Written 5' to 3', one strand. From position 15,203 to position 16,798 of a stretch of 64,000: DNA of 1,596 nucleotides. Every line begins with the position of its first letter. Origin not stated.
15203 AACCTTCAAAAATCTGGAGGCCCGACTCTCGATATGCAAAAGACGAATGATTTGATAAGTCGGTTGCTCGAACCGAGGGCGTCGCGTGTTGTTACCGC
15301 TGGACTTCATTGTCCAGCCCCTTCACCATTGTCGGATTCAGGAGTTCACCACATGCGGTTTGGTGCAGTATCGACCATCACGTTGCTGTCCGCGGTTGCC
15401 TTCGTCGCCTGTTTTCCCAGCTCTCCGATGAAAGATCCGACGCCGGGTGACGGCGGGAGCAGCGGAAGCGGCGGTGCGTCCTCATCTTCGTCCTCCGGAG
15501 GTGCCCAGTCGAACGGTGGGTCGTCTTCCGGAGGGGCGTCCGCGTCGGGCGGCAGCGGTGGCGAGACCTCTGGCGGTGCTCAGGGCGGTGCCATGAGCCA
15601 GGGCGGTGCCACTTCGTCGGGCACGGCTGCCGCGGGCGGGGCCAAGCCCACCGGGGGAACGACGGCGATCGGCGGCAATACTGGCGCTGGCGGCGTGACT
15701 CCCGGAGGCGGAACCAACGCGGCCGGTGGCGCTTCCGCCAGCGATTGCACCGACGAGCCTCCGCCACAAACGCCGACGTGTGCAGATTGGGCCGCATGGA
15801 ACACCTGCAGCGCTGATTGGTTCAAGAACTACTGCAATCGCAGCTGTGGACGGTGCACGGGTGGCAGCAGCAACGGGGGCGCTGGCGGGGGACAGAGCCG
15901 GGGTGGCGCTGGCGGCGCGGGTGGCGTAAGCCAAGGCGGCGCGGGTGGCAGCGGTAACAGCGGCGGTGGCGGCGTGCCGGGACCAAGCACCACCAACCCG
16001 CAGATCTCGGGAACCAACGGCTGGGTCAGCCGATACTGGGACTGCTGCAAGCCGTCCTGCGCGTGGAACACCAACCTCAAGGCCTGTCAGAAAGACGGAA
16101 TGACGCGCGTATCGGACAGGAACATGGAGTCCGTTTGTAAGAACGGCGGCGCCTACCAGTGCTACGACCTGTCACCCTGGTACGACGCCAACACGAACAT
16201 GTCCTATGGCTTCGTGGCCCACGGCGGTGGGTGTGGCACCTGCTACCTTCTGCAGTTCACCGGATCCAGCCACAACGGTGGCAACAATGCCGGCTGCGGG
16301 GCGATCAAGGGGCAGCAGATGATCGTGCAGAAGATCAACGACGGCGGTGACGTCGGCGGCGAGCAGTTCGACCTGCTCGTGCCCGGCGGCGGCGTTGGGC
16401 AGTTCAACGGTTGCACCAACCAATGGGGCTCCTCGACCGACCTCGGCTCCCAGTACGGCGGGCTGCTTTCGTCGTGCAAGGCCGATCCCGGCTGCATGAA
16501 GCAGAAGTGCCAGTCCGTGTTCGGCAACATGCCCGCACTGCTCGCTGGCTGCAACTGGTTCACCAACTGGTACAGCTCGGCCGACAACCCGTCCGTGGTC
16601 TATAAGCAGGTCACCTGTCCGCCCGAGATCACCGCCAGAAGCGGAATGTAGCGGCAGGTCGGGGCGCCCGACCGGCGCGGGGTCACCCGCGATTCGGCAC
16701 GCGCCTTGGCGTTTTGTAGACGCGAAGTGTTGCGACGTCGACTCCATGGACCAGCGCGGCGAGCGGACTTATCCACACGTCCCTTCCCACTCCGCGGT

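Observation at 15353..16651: Fungal-type GH45 endoglucanase in a bacterium, fused to an ShK-like module through long Gly/Ser linkers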

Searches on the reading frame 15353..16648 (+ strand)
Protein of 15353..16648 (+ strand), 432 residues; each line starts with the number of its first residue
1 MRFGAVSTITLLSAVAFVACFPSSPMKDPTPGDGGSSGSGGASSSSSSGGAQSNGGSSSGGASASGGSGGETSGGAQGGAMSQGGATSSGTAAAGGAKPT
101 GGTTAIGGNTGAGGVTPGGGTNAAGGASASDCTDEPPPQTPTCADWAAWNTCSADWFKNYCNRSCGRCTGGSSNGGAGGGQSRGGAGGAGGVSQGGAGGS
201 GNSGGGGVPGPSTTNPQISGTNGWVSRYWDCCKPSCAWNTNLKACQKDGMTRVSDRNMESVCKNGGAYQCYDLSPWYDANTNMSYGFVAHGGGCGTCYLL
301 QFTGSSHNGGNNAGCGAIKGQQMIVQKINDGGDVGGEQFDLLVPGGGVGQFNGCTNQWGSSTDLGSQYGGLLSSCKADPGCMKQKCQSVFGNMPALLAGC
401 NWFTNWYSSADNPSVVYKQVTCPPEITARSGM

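Call 4: search_protein_families(library=pfam, proteins=[window:15353-16648:+], max_evalue=1)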
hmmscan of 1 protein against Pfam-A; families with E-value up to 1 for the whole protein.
window:15353-16648:+ (432 aa): 2 families
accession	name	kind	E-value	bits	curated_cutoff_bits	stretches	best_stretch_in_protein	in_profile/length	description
PF02015.22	Glyco_hydro_45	-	7.3e-36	124.5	27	1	223-431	2-212/214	Glycosyl hydrolase family 45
PF01549.29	ShK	-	0.014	16.3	20.9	1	132-168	2-37/37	ShK domain-like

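Call 5: search_solved_structures(query=window:15353-16648:+, max_evalue=0.01, show_alignments=3)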
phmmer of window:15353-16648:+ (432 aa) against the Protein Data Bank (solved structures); distinct sequences matched with E-value up to 0.01: 10.
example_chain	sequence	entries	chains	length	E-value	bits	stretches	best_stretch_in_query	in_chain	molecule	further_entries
5glx_A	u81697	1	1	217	1.4e-39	139.5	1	221-431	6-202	Glycoside hydrolase family 45 protein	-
5gly_A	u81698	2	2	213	2.8e-39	138.5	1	222-431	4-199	Glycoside hydrolase family 45 protein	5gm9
1l8f_A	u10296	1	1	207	9.3e-36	126.9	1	222-431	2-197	Endoglucanase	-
1oa7_A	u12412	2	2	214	1.1e-35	126.7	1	222-431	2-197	CELLULASE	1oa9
5h4u_A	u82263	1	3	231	1.5e-35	126.2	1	219-430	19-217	Endo-beta-1,4-glucanase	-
6mvi_A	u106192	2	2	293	4.7e-35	124.6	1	219-431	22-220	Endoglucanase V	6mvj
1hd5_A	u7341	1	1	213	9.8e-33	116.9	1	223-431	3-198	ENDOGLUCANASE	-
3eng_A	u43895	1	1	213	1.3e-32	116.6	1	223-431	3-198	ENDOGLUCANASE V CELLOBIOSE COMPLEX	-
2eng_A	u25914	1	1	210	1.3e-32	116.6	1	223-431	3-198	ENDOGLUCANASE V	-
4eng_A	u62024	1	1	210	7.7e-32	114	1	223-431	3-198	ENDOGLUCANASE V CELLOHEXAOSE COMPLEX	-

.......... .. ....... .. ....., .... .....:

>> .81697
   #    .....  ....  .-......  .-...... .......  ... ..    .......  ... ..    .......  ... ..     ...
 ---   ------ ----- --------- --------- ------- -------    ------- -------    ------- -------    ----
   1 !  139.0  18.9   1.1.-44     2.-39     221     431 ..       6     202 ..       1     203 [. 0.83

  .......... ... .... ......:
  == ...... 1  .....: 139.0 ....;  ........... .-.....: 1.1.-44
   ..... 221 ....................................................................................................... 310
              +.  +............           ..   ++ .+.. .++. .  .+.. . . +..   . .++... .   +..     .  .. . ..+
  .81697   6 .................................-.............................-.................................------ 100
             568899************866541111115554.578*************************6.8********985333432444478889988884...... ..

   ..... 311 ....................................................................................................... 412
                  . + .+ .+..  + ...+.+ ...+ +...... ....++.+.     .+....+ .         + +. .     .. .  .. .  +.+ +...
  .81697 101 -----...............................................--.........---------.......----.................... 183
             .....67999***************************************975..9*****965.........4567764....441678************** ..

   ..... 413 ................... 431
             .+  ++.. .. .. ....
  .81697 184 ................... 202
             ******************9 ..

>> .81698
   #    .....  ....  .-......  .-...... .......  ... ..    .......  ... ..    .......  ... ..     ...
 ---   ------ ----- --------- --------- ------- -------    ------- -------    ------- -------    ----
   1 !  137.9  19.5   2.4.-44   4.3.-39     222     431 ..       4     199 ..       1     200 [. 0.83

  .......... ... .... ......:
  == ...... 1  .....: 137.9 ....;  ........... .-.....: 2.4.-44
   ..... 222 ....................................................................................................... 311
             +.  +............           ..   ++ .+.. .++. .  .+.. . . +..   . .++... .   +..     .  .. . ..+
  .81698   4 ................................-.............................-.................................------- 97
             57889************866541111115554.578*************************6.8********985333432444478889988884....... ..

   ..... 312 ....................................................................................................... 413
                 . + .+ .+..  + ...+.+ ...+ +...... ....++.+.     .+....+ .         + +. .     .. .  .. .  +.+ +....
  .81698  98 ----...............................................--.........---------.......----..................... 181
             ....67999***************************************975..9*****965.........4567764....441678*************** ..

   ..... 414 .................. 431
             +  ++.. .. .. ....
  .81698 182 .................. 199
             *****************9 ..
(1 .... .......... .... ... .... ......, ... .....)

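Call 6: find_homologous_proteins(query=window:15353-16648:+)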
Query window:15353-16648:+ (432 aa): 118 proteins with E <= 0.001 among 8000 candidates.
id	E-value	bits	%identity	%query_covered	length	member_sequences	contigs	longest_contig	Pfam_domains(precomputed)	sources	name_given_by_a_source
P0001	1.6e-280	949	100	100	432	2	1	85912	PF02015.23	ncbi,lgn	-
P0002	1.2e-231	788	82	100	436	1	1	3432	PF02015.23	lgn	-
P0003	5.6e-184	631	71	100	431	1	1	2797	PF02015.23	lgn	-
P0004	4.2e-172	591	72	70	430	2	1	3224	PF02015.23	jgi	jgi:hypothetical protein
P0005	1.3e-163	563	62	100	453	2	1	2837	PF02015.23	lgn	-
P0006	6.5e-157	541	59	100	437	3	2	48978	PF02015.23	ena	-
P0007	7.9e-153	528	55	100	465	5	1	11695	PF02015.23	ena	-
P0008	3.3e-151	522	67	76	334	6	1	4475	PF02015.23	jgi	jgi:hypothetical protein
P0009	5.4e-147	509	63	72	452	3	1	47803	PF02015.23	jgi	jgi:hypothetical protein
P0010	1.5e-146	507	61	70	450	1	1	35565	PF02015.23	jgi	jgi:hypothetical protein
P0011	1.5e-142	494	55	100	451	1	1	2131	PF02015.23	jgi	jgi:hypothetical protein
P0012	9.4e-139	481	55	100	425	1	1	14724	PF02015.23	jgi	jgi:hypothetical protein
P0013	1.3e-134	468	60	70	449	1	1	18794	PF02015.23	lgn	-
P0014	1.9e-132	461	65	69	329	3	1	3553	PF02015.23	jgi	jgi:hypothetical protein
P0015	4.0e-132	460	61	70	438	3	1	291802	PF02015.23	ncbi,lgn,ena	-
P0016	4.5e-131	456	53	100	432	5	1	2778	PF02015.23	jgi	-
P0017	2.4e-128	447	58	70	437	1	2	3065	PF02015.23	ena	-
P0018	5.4e-127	443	59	71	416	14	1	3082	PF02015.23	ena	-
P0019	2.6e-124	434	65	51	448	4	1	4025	PF02015.23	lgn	-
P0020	9.6e-124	432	59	70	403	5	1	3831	PF02015.23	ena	-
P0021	1.8e-123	431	59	70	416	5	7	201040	PF02015.23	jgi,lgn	jgi:hypothetical protein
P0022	6.0e-123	429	52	100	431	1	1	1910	PF02015.23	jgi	jgi:hypothetical protein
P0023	5.8e-122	426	58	71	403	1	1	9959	PF02015.23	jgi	jgi:hypothetical protein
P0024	6.9e-121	423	48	100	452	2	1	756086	PF02015.23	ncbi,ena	-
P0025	4.3e-120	420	63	4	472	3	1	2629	PF02015.23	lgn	-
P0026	1.5e-118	415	49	100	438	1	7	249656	PF02015.23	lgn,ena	-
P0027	3.7e-118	414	57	71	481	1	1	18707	PF02015.23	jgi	jgi:hypothetical protein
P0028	2.1e-117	411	53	72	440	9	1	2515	PF02015.23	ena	-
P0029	1.4e-116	408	57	71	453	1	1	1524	PF02015.23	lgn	-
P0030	5.3e-116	406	57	67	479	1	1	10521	PF02015.23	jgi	jgi:hypothetical protein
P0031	9.9e-116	406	50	100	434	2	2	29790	PF02015.23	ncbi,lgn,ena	-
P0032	1.2e-115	405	53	69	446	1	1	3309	PF02015.23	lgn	-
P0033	6.8e-115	403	55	70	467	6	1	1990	PF02015.23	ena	-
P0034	1.4e-114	402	59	69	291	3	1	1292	PF02015.23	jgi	jgi:hypothetical protein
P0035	4.3e-113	397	54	71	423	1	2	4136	PF02015.23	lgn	-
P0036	6.4e-113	396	48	100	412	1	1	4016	PF02015.23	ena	-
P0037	7.2e-112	393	54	70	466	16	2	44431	PF02015.23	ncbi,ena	-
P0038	3.8e-111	390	56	70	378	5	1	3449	PF02015.23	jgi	jgi:hypothetical protein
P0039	9.5e-111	389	48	100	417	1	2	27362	PF02015.23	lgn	-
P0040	2.8e-109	384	49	100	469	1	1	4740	PF02015.23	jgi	jgi:hypothetical protein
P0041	1.6e-107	378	54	70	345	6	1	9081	PF02015.23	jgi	jgi:hypothetical protein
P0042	4.0e-106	374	55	69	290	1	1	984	PF02015.23,PF01549.30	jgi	jgi:hypothetical protein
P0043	4.6e-106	374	67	51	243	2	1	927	PF02015.23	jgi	jgi:hypothetical protein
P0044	2.9e-105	371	54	71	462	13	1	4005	PF02015.23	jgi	jgi:hypothetical protein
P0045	7.7e-105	370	62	63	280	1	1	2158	PF02015.23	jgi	jgi:hypothetical protein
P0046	4.9e-103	364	53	70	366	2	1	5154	PF02015.23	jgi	jgi:hypothetical protein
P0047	5.1e-97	344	66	50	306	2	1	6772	PF02015.23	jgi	jgi:hypothetical protein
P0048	3.8e-96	341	64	51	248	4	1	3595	PF02015.23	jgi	jgi:hypothetical protein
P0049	1.2e-95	339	63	50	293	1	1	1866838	PF02015.23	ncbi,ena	-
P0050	1.2e-95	339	55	63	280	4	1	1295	PF02015.23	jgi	jgi:hypothetical protein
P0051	1.5e-95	339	57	63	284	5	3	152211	PF02015.23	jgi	jgi:hypothetical protein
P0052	1.0e-93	333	65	52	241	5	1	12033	PF02015.23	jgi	jgi:hypothetical protein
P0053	2.5e-93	332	63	50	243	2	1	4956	PF02015.23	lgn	-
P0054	3.1e-93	331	56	65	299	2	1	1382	PF02015.23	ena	-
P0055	6.3e-92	327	59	58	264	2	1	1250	PF02015.23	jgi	-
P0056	3.8e-91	324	63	51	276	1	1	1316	PF02015.23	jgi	jgi:hypothetical protein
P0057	1.3e-88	316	44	100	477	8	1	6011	PF02015.23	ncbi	-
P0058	3.4e-88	315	52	70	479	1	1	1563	PF02015.23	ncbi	-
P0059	4.0e-87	311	51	73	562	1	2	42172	PF02015.23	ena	-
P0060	2.4e-86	309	44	74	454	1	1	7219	PF02015.23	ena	-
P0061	1.6e-84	303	61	50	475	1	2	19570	PF02015.23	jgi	jgi:hypothetical protein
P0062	2.2e-84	302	59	57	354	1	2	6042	PF02015.23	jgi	jgi:hypothetical protein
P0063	2.8e-82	295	60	51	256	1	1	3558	PF02015.23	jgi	jgi:hypothetical protein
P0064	5.7e-82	294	56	51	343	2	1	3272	PF02015.23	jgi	jgi:Glycosyl hydrolase family 45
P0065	8.5e-82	294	45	70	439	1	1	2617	PF02015.23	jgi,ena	-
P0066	1.9e-79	286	46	71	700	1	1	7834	PF02015.23,PF04885.20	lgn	-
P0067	2.9e-77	279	47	70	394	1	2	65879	PF02015.23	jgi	jgi:Glycosyl hydrolase family 45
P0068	3.2e-75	272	43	70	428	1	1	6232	PF02015.23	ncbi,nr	ncbi:MAG TPA: hypothetical protein VFQ35_01800 [Polyangiaceae bacterium]|nr:hypothetical protein [Po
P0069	9.9e-74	267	44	70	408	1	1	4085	PF02015.23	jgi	jgi:hypothetical protein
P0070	1.3e-73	267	46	69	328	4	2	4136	PF02015.23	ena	-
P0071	2.3e-73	266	46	72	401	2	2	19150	PF02015.23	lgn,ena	-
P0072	9.9e-72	260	45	70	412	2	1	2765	PF02015.23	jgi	jgi:hypothetical protein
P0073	5.9e-71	258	44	69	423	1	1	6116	PF02015.23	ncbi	-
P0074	6.8e-69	251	51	49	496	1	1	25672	PF02015.23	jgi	jgi:hypothetical protein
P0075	1.8e-68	250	51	53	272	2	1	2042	PF02015.23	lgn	-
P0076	8.1e-68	248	44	68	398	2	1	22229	PF02015.23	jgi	jgi:hypothetical protein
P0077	3.9e-67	245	50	52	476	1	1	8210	PF02015.23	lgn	-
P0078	4.5e-67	245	51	50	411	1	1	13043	PF02015.23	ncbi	ncbi:MAG TPA: hypothetical protein VGI10_28485 [Polyangiaceae bacterium]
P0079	2.8e-66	242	50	51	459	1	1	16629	PF02015.23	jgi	jgi:hypothetical protein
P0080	7.6e-66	241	40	75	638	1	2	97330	PF02015.23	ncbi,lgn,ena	-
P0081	1.2e-65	240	50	53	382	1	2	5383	PF02015.23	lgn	-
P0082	1.7e-65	240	42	75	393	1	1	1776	PF02015.23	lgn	-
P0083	3.4e-65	239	47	52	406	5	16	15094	PF02015.23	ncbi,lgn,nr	ncbi:MAG TPA: hypothetical protein VKY73_20870 [Polyangiaceae bacterium]|nr:hypothetical protein [Po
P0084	2.5e-64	236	48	50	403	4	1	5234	PF02015.23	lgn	-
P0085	2.9e-64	236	42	69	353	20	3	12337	PF02015.23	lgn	-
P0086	7.9e-64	234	41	75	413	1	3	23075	PF02015.23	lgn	-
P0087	1.2e-63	234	49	50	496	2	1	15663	PF02015.23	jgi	jgi:hypothetical protein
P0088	3.0e-63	232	50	50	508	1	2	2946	PF02015.23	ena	-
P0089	4.4e-62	229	45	52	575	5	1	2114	PF02015.23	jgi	jgi:hypothetical protein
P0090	4.5e-62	229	40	72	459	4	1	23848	PF02015.23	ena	-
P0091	5.1e-62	228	51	50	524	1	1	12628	PF02015.23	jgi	jgi:hypothetical protein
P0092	4.0e-61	225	-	-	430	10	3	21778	PF02015.23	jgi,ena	-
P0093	1.5e-60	224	41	100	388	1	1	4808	PF02015.23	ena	-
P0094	2.4e-60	223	43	64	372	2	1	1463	PF02015.23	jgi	jgi:Glycosyl hydrolase family 45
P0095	2.5e-60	223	46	50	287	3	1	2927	PF02015.23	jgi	jgi:hypothetical protein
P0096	9.7e-60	221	48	50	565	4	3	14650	PF02015.23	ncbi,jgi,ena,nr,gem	ncbi:MAG TPA: carbohydrate binding domain-containing protein [Polyangiaceae bacterium]|jgi:hypotheti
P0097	2.0e-59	220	47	52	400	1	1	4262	PF02015.23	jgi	jgi:hypothetical protein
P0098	4.7e-59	219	44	58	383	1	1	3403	PF02015.23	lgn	-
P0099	7.1e-59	218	44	50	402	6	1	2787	PF02015.23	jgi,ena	-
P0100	3.1e-58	216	48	50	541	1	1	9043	PF02015.23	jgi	jgi:hypothetical protein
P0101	1.2e-57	214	38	92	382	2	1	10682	PF02015.23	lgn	-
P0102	1.7e-57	214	41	68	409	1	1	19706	PF02015.23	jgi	jgi:hypothetical protein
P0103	2.1e-57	213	42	69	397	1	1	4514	PF02015.23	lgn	-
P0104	3.3e-57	213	42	69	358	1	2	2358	PF02015.23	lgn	-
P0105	2.8e-56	210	49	59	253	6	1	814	PF02015.23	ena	-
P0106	4.4e-56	209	41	69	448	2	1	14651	PF02015.23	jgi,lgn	-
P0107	6.8e-56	208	36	84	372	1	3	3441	PF02015.23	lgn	-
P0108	5.9e-55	205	-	-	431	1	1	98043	PF02015.23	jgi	jgi:hypothetical protein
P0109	1.5e-53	201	45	50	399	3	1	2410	PF02015.23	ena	-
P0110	1.7e-52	197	44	50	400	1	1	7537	PF02015.23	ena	-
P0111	1.9e-52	197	44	49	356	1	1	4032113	PF02015.23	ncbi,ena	-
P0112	4.6e-52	196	46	50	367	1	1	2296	PF02015.23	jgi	jgi:hypothetical protein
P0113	3.9e-50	189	46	49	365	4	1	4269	PF02015.23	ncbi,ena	-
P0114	1.4e-49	187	40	74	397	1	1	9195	PF02015.23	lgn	-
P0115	8.7e-48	182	38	69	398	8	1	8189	PF02015.23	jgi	-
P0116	2.2e-47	180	35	91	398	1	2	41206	PF02015.23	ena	-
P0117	1.7e-45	174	42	56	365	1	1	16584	PF02015.23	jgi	jgi:hypothetical protein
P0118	7.6e-45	172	44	50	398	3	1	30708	PF02015.23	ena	-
